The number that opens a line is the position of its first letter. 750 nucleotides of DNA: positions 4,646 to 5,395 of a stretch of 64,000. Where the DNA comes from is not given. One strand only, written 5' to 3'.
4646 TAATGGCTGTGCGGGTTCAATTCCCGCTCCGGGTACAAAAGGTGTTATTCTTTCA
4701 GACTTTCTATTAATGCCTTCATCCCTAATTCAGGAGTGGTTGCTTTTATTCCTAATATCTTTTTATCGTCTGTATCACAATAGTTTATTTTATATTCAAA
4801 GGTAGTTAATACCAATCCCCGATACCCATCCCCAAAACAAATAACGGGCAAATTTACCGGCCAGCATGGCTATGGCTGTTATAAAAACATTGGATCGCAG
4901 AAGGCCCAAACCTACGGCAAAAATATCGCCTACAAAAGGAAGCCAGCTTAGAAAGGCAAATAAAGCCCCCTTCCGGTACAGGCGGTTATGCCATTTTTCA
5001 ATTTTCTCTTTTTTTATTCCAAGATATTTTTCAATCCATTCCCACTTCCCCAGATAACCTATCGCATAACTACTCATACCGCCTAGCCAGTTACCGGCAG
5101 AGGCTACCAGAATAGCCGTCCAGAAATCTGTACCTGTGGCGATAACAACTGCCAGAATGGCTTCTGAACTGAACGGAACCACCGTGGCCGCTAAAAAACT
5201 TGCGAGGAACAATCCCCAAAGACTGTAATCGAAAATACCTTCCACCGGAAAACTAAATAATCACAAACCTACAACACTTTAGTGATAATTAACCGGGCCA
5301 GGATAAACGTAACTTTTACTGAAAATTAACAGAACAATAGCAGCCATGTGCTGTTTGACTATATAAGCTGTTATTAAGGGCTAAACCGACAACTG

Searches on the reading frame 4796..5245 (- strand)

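Call 5: search_protein_families(library=pfam, proteins=[window:4796-5245:-], max_evalue=0.01)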
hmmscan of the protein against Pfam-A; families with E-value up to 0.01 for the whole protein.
window:4796-5245:- (149 aa): 1 family
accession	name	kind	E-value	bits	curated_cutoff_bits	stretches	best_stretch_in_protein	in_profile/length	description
PF09335.16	VTT_dom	-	2.6e-07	31.6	33.9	1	27-138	3-117/123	VTT domain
